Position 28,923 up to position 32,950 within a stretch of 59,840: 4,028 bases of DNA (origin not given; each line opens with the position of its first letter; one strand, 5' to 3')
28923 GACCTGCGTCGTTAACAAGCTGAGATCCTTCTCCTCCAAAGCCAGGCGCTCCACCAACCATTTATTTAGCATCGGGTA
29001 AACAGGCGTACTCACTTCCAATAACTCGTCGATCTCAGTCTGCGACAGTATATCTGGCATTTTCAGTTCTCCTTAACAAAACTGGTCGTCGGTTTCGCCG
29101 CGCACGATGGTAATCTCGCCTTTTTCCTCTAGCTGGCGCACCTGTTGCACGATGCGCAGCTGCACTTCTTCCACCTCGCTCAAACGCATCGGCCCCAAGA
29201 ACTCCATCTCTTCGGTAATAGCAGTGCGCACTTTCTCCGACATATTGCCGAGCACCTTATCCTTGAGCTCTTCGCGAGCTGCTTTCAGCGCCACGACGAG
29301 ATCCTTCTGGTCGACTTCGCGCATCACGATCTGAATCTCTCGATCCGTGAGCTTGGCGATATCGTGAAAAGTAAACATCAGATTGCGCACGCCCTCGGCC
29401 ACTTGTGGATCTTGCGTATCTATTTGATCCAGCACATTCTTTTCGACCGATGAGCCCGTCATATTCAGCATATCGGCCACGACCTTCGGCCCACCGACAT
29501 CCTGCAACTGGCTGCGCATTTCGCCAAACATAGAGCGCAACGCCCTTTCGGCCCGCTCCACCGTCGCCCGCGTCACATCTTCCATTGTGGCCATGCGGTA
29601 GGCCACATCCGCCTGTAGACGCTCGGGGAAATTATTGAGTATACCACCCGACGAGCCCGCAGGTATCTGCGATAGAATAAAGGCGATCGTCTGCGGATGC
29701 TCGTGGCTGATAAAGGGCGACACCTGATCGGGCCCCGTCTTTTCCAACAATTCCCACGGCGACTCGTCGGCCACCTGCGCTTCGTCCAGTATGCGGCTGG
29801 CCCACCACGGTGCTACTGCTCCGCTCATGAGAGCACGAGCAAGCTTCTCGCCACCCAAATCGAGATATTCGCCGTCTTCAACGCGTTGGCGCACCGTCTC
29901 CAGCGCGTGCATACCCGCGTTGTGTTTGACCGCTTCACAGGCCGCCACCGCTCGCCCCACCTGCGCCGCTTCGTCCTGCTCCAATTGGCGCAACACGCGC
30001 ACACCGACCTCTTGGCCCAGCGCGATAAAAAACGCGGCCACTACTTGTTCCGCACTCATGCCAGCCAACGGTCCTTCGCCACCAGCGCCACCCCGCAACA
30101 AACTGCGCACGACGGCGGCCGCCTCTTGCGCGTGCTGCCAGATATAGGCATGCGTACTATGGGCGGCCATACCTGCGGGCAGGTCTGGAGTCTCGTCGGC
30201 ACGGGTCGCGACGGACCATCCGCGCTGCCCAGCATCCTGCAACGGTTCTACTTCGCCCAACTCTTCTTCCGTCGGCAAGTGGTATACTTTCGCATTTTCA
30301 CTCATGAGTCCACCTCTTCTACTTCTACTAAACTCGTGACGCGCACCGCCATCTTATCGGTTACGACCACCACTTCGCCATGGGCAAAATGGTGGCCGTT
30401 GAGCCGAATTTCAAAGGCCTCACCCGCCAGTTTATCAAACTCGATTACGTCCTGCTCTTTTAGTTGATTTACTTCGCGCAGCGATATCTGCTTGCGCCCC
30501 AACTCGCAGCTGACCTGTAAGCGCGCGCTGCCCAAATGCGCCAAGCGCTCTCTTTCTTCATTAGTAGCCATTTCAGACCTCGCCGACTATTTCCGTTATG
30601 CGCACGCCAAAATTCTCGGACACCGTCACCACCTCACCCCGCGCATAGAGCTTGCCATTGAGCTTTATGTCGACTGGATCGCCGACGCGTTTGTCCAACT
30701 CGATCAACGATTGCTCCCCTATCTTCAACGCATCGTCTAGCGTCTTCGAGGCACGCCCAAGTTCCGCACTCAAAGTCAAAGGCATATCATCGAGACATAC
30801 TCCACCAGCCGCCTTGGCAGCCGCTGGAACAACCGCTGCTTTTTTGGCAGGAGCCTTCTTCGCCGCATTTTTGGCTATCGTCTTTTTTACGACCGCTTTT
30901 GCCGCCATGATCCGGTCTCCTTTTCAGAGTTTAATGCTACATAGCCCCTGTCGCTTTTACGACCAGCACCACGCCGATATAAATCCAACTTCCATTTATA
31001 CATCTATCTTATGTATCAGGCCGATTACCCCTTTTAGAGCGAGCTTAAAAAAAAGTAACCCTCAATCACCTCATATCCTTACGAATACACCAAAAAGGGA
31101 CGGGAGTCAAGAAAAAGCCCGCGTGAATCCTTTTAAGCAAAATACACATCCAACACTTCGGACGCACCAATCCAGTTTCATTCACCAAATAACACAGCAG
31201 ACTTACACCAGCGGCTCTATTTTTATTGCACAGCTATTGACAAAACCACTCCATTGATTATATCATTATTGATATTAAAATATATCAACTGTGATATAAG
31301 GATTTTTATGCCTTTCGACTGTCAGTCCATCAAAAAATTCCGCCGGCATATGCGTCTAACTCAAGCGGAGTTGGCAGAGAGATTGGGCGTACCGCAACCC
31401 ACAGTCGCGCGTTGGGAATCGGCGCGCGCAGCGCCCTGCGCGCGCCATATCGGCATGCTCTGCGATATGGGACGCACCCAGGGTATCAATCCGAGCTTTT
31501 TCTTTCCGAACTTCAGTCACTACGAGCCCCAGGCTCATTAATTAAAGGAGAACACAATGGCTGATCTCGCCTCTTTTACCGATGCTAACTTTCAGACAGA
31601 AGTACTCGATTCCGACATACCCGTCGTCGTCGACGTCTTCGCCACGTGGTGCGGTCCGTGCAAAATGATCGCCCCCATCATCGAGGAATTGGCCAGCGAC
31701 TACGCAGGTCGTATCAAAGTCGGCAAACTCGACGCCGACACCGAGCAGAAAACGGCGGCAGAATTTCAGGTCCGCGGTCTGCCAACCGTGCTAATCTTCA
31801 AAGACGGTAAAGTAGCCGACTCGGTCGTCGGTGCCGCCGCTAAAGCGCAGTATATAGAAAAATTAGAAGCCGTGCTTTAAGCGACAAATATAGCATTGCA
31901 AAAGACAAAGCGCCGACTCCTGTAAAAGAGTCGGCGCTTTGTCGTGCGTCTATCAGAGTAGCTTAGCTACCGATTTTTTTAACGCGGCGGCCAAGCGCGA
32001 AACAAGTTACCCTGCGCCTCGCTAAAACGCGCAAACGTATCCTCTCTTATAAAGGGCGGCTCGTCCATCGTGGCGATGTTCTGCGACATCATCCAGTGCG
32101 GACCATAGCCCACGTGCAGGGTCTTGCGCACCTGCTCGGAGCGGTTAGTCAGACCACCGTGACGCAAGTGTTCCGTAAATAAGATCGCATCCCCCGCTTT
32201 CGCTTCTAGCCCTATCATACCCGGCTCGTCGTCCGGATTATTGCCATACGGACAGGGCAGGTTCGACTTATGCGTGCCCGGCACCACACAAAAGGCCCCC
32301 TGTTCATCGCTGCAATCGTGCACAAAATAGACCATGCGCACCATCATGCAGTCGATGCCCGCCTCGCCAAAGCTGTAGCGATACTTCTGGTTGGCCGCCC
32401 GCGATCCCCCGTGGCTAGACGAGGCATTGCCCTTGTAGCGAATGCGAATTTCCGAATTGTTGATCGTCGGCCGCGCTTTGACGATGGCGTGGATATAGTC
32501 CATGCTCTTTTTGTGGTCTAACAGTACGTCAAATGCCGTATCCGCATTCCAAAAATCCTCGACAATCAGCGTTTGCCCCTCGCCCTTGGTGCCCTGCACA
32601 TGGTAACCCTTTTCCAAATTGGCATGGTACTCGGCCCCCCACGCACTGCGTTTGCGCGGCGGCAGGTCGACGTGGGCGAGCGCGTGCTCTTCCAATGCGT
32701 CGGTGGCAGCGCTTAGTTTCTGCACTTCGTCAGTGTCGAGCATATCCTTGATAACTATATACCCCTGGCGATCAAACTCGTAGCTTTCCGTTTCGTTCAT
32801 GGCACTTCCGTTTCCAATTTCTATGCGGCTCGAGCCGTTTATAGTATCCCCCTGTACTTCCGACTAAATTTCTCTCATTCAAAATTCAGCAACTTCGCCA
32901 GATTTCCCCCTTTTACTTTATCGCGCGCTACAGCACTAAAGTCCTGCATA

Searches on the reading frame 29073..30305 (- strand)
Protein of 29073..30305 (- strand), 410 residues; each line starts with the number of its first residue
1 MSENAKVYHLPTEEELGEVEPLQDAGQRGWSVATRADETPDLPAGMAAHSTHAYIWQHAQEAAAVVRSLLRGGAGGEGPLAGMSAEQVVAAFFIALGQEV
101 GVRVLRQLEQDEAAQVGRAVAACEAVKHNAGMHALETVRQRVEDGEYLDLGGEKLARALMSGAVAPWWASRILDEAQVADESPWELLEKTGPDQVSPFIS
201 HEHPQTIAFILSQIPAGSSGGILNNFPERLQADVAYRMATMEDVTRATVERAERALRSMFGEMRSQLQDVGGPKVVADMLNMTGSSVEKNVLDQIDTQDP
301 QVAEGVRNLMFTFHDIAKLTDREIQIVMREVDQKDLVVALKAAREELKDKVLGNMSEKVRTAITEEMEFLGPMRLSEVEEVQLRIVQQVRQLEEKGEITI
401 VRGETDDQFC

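Call 7: search_protein_families(library=pfam, proteins=[window:29073-30305:-], max_evalue=0.01)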
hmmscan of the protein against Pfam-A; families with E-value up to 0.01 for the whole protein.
window:29073-30305:- (410 aa): 4 families
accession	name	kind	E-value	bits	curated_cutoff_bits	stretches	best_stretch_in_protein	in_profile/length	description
PF01706.21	FliG_C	-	7.5e-42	142.4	23.3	1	294-400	2-108/108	FliG C-terminal domain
PF14841.11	FliG_M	-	1.3e-25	89.8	25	1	192-265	1-74/76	FliG middle domain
PF14842.11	FliG_N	-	4.4e-21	75.9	25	2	83-181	2-101/104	FliG N-terminal domain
PF03448.22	MgtE_N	-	1.1e-06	29.6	25.9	0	316-368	46-98/102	MgtE intracellular N domain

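Call 8: search_protein_families(library=ncbifam, proteins=[window:29073-30305:-], max_evalue=0.01)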
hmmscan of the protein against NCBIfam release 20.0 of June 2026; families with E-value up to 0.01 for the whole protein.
window:29073-30305:- (410 aa): 2 families
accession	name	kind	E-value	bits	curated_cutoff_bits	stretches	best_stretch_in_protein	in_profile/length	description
TIGR00207.1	fliG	equivalog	1.1e-79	268.3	226.7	1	83-408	9-336/338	flagellar motor switch protein FliG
NF004260.2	PRK05686.2-1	equivalog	1.8e-24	86.5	550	1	84-366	16-299/316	flagellar motor switch protein FliG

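Call 25: search_protein_families(library=padloc, proteins=[window:29073-30305:-], max_evalue=0.01)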
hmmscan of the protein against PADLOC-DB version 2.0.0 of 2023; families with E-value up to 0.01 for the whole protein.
window:29073-30305:- (410 aa): 0 families

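Call 67: find_homologous_proteins(query=window:29073-30305:-, max_evalue=1e-40)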
Query window:29073-30305:- (410 aa): 929 proteins with E <= 1e-40 among 8000 candidates; the best 120 are listed.
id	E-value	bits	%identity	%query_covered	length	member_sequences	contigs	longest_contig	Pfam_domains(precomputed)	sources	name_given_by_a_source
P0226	3.2e-262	887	100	100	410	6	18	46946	PF14842.12,PF14841.12,PF03448.23,PF01706.22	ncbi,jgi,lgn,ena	ncbi:MAG: flagellar motor switch protein FliG [Candidatus Latescibacterota bacterium]|jgi:flagellar 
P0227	7.2e-232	787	89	100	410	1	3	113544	PF14842.12,PF14841.12,PF03448.23,PF01706.22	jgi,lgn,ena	-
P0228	5.4e-217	738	84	99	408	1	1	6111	PF14842.12,PF14841.12,PF03448.23,PF01706.22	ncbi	-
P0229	1.1e-212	724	81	99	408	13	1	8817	PF14842.12,PF14841.12,PF03448.23,PF01706.22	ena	-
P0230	2.7e-203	693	80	99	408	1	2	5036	PF14842.12,PF14841.12,PF03448.23,PF01706.22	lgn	-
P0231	6.8e-165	567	64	100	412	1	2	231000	PF14842.12,PF14841.12,PF03448.23,PF01706.22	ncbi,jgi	-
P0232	5.9e-162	557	63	100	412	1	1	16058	PF14842.12,PF14841.12,PF03448.23,PF01706.22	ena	-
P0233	2.1e-154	532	62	100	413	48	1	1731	PF14842.12,PF14841.12,PF03448.23,PF01706.22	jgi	-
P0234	2.9e-154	532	62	97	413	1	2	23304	PF14842.12,PF14841.12,PF03448.23,PF01706.22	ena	-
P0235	4.3e-152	525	63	99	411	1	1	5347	PF14842.12,PF14841.12,PF03448.23,PF01706.22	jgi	jgi:flagellar motor switch protein FliG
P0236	4.8e-150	518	62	98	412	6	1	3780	PF14842.12,PF14841.12,PF03448.23,PF01706.22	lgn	-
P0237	8.9e-142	491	57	100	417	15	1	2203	PF14842.12,PF14841.12,PF01706.22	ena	-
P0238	1.6e-139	483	57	99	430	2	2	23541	PF14842.12,PF14841.12,PF03448.23,PF01706.22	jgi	-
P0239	2.6e-137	476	56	100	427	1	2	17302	PF14842.12,PF14841.12,PF03448.23,PF01706.22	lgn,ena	-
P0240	2.7e-137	476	57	100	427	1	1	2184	PF14842.12,PF14841.12,PF01706.22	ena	-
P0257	1.1e-130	454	56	100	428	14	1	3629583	PF14842.12,PF14841.12,PF01706.22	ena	-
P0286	9.6e-117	408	57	90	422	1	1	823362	PF14842.12,PF14841.12,PF03448.23,PF01706.22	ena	-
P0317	2.7e-109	384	58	79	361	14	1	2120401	PF14842.12,PF14841.12,PF03448.23,PF01706.22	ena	-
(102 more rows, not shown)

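Call 68: find_encoding_contigs(protein=P0257, flank=10000, max_places=1)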
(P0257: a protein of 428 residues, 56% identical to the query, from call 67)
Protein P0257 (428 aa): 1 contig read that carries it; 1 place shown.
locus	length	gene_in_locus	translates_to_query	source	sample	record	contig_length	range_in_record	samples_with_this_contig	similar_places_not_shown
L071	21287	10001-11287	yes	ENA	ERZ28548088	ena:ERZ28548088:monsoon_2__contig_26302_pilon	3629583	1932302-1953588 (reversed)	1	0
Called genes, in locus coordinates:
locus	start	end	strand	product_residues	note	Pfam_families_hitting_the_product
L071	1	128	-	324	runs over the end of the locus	PF01261:AP_endonuc_2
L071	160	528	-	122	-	PF13648:Lipocalin_4 (faint)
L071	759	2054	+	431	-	PF07690:MFS_1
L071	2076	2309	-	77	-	-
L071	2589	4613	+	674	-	PF21348:RGL11_C (faint)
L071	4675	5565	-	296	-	PF05721:PhyH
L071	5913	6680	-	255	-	-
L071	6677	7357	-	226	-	-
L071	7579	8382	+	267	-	PF04909:Amidohydro_2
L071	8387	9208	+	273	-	PF05721:PhyH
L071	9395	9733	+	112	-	PF01052:FliMN_C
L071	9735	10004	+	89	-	PF01052:FliMN_C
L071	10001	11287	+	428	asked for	PF14842:FliG_N, PF14841:FliG_M, PF01706:FliG_C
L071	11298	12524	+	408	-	PF02154:FliM, PF01052:FliMN_C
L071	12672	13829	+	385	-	PF02417:Chromate_transp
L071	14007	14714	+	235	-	PF13472:Lipase_GDSL_2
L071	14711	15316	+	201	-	PF03848:TehB (weak), PF08241:Methyltransf_11, PF13649:Methyltransf_25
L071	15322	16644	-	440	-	PF01554:MatE, PF03023:MurJ, PF01554:MatE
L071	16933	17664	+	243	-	PF04893:Yip1 (weak)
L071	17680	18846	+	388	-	PF13354:Beta-lactamase2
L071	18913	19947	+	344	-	PF01113:DapB_N (weak), PF01408:GFO_IDH_MocA, PF03447:NAD_binding_3 (weak), PF02894:GFO_IDH_MocA_C, PF22725:GFO_IDH_MocA_C3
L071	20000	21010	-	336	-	PF21181:SsfX3_N, PF14606:Lipase_GDSL_3, PF13472:Lipase_GDSL_2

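Call 69: find_encoding_contigs(protein=P0286, flank=10000, max_places=1)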
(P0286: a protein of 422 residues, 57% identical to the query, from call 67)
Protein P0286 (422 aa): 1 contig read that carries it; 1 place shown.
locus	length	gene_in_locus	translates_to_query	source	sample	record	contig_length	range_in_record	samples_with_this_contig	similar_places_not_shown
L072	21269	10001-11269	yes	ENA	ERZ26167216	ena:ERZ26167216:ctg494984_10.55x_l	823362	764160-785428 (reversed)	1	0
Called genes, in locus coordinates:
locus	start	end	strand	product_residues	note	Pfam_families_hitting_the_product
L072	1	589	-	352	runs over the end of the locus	PF21959:DUF6923 (faint), PF24684:Vgb_lyase, PF08450:SGL (faint), PF24684:Vgb_lyase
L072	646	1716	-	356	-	PF02615:Ldh_2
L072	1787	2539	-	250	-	PF00106:adh_short, PF08659:KR, PF13561:adh_short_C2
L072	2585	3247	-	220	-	PF00701:DHDPS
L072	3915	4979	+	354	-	PF03050:DDE_Tnp_IS66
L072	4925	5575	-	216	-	PF11695:DUF3291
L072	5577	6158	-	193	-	PF00583:Acetyltransf_1, PF13508:Acetyltransf_7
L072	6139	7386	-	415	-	PF06224:AlkZ-like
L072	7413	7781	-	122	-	PF00837:T4_deiodinase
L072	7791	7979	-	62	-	-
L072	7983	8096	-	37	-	-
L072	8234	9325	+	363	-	PF01261:AP_endonuc_2, PF03786:UxuA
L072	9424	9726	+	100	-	PF28396:SepQ_C (weak), PF01052:FliMN_C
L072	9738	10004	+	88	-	PF01052:FliMN_C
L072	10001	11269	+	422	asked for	PF14842:FliG_N, PF03448:MgtE_N (faint), PF14841:FliG_M, PF01706:FliG_C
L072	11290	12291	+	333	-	PF02154:FliM, PF01052:FliMN_C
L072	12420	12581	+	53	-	-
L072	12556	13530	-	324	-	-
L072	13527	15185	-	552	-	PF13145:Rotamase_2, PF00639:Rotamase, PF13616:Rotamase_3 (weak), PF13145:Rotamase_2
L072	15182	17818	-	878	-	-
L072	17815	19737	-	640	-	PF13585:CHU_C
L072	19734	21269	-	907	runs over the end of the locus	-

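Call 70: find_encoding_contigs(protein=P0317, flank=10000, max_places=1)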
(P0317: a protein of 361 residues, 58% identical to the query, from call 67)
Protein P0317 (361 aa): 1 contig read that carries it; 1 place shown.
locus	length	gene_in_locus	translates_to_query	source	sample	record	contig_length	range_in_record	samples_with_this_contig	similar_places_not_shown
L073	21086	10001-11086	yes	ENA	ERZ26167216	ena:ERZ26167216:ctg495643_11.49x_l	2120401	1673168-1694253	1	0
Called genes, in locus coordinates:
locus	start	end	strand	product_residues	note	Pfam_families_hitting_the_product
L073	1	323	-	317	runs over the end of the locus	PF02668:TauD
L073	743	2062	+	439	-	PF01554:MatE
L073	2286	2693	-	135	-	-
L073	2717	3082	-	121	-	-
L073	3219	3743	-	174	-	PF13432:TPR_16 (faint), PF13431:TPR_17 (faint), PF07719:TPR_2 (weak), PF00515:TPR_1 (faint), PF14559:TPR_19 (weak)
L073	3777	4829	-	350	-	-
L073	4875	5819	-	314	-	PF00248:Aldo_ket_red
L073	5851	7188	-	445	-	PF00155:Aminotran_1_2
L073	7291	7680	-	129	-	PF00072:Response_reg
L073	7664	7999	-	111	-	-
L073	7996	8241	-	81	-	-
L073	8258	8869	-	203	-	PF12728:HTH_17, PF00072:Response_reg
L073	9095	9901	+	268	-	PF00932:LTD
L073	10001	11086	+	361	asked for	PF03448:MgtE_N (faint), PF14842:FliG_N, PF14841:FliG_M, PF01706:FliG_C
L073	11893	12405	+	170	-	-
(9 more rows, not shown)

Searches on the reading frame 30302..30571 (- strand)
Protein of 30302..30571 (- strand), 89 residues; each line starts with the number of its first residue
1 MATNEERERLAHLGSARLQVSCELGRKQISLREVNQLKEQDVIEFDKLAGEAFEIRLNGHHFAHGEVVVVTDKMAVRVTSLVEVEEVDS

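Call 7: search_protein_families(library=pfam, proteins=[window:30302-30571:-], max_evalue=0.01)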
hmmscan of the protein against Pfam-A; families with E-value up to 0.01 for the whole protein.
window:30302-30571:- (89 aa): 1 family
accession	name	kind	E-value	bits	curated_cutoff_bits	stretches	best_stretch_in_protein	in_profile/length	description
PF01052.25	FliMN_C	-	2.5e-21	75.8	23.8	1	12-82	2-72/73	Type III flagellar switch regulator (C-ring) FliN C-term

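Call 8: search_protein_families(library=ncbifam, proteins=[window:30302-30571:-], max_evalue=0.01)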
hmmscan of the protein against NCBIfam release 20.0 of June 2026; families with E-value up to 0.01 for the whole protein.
window:30302-30571:- (89 aa): 11 families
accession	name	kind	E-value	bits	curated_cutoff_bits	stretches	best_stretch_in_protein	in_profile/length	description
TIGR02480.1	fliN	equivalog_domain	3.1e-20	71.8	84.05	1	12-83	4-75/77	flagellar motor switch protein FliN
NF005995.1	PRK08119.1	equivalog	6.6e-17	62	218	1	5-86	293-374/376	flagellar motor switch phosphatase FliY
TIGR02551.1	SpaO_YscQ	equivalog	8.2e-12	45.7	100.8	1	2-81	221-300/300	type III secretion system cytoplasmic ring protein SctQ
NF006273.1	PRK08433.1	equivalog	2.3e-11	43.9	114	1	18-85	23-90/100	flagellar motor switch protein FliN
NF006272.1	PRK08432.1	equivalog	4.2e-09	36.4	219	1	4-81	186-263/274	flagellar motor switch protein FliY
NF006018.0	PRK08158.1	equivalog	1.8e-08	33.7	223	1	2-80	216-294/303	YscQ/HrcQ family type III secretion apparatus protein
NF005275.1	PRK06782.1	equivalog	5.2e-08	32.1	681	1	13-82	447-516/516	flagellar motor switch protein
TIGR01397.1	fliM_switch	equivalog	6.4e-08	32.1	219.6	1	7-82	243-319/320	flagellar motor switch protein FliM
NF005276.0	PRK06788.1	equivalog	7.1e-07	29.3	98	1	15-78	33-96/119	flagellar motor switch protein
NF005956.0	PRK08035.1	equivalog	4.5e-06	26.1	230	1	18-80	253-315/323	YscQ/HrcQ family type III secretion apparatus protein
NF004605.0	PRK05933.1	equivalog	0.0054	15.8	536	1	12-79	303-370/372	type III secretion system protein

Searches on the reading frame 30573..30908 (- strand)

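Call 7: search_protein_families(library=pfam, proteins=[window:30573-30908:-], max_evalue=0.01)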
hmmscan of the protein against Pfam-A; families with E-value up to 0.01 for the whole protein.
window:30573-30908:- (111 aa): 2 families
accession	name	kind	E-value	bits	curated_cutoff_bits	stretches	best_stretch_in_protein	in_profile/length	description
PF01052.25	FliMN_C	-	9e-22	77.2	23.8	1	39-108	3-72/73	Type III flagellar switch regulator (C-ring) FliN C-term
PF07382.16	HC2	-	0.0078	16.8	40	1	2-38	111-149/194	Histone H1-like nucleoprotein HC2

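Call 8: search_protein_families(library=ncbifam, proteins=[window:30573-30908:-], max_evalue=0.01)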
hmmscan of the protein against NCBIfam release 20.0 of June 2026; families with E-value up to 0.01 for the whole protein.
window:30573-30908:- (111 aa): 11 families
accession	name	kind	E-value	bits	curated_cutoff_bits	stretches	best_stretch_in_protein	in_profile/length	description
NF005995.1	PRK08119.1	equivalog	1.8e-24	86.9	218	1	38-109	300-371/376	flagellar motor switch phosphatase FliY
TIGR02480.1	fliN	equivalog_domain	2.2e-24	85.2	84.05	1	39-109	5-75/77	flagellar motor switch protein FliN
NF005275.1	PRK06782.1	equivalog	5.1e-16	58.5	681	1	20-108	428-516/516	flagellar motor switch protein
TIGR02551.1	SpaO_YscQ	equivalog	6.5e-16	59.1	100.8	1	6-106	198-299/300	type III secretion system cytoplasmic ring protein SctQ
NF006273.1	PRK08433.1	equivalog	7.5e-12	45.4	114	1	40-108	19-87/100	flagellar motor switch protein FliN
NF006272.1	PRK08432.1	equivalog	2e-11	44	219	1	38-107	194-263/274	flagellar motor switch protein FliY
NF006018.0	PRK08158.1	equivalog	4.7e-08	32.4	223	1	39-109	227-297/303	YscQ/HrcQ family type III secretion apparatus protein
NF005276.0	PRK06788.1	equivalog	8.9e-08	32.2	98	1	38-107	30-99/119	flagellar motor switch protein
NF005956.0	PRK08035.1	equivalog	2e-06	27.2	230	1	29-106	245-315/323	YscQ/HrcQ family type III secretion apparatus protein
NF005277.0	PRK06789.1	equivalog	9.4e-06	25.6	81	1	40-107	5-72/74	flagellar motor switch protein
NF004605.0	PRK05933.1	equivalog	1.8e-05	23.9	536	1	45-107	309-372/372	type III secretion system protein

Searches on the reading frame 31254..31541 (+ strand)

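Call 82: search_protein_families(library=pfam, proteins=[window:31254-31541:+], max_evalue=0.01)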
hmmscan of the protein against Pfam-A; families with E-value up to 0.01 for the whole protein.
window:31254-31541:+ (95 aa): 12 families
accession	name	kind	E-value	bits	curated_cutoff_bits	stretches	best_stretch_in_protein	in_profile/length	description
PF01381.28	HTH_3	-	1.4e-09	38.3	23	1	26-61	1-36/55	Helix-turn-helix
PF13560.12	HTH_31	-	2.1e-06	28.4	27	1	28-65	8-46/64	Helix-turn-helix domain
PF13412.12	HTH_24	-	2.1e-06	27.6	21.9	1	34-53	17-36/48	Winged helix-turn-helix DNA-binding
PF20432.4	Xre-like-HTH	-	8.3e-05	23.2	25.8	1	24-59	13-47/63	Antitoxin Xre-like helix-turn-helix domain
PF13744.12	HTH_37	-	0.0001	22.5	27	1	24-54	21-51/80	Helix-turn-helix domain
PF13384.12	HTH_23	-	0.00041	20.5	24.6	1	27-54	12-37/50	Homeodomain-like domain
PF13443.12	HTH_26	-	0.00097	19.8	22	1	26-71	2-48/63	Cro/C1-type HTH DNA-binding domain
PF09339.16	HTH_IclR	-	0.0015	18.7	22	1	29-53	12-37/52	IclR helix-turn-helix domain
PF04545.22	Sigma70_r4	-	0.004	17.1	24.1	1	30-53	16-39/50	Sigma-70, region 4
PF13404.12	HTH_AsnC-type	-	0.0043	17.3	27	1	34-53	17-36/42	AsnC-type helix-turn-helix domain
PF12802.13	MarR_2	-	0.006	17.2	27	1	35-53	21-39/61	MarR family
PF12728.13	HTH_17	-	0.0063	17.2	27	1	35-66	2-32/51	Helix-turn-helix domain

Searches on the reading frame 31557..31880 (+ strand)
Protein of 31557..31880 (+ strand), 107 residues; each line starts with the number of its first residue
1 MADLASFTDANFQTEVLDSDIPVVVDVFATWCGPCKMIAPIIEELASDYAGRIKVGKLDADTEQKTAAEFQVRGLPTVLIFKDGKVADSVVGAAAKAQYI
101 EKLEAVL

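Call 82: search_protein_families(library=pfam, proteins=[window:31557-31880:+], max_evalue=0.01)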
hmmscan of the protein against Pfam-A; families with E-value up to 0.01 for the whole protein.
window:31557-31880:+ (107 aa): 9 families
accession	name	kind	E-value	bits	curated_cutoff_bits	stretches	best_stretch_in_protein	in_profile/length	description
PF00085.26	Thioredoxin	-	7.2e-32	109.9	23.5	1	5-103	3-101/103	Thioredoxin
PF13098.12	Thioredoxin_2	-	3.5e-07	30.9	27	1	22-102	7-103/104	Thioredoxin-like domain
PF13905.12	Thioredoxin_8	-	8.9e-05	23.2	27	0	22-50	3-31/94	Thioredoxin-like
PF07449.17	HyaE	-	0.0021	18.5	22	1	41-92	49-101/108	Hydrogenase-1 expression protein HyaE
PF00578.27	AhpC-TSA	-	0.0028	18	26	1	21-87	26-95/124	AhpC/TSA family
PF08534.16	Redoxin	-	0.0052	17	26.6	0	22-50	30-59/148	Redoxin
PF01323.26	DSBA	-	0.0057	16.9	25.6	0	60-95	152-182/191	DSBA-like thioredoxin domain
PF14595.12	Thioredoxin_9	-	0.0082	16.5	25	1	28-83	48-106/129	Thioredoxin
PF13192.12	Thioredoxin_3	-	0.0084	16.6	24.8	1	25-103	3-74/76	Thioredoxin domain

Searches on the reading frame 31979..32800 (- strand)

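Call 9: search_protein_families(library=pfam, proteins=[window:31979-32800:-], max_evalue=0.001)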
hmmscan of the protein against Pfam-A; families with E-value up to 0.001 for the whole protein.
window:31979-32800:- (273 aa): 1 family
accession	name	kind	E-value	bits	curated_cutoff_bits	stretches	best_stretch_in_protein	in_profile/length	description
PF05721.19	PhyH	-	6.8e-18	66.2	22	1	9-226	1-212/213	Phytanoyl-CoA dioxygenase (PhyH)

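Call 25: search_protein_families(library=padloc, proteins=[window:31979-32800:-], max_evalue=0.01)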
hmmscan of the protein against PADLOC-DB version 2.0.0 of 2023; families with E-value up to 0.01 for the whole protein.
window:31979-32800:- (273 aa): 0 families
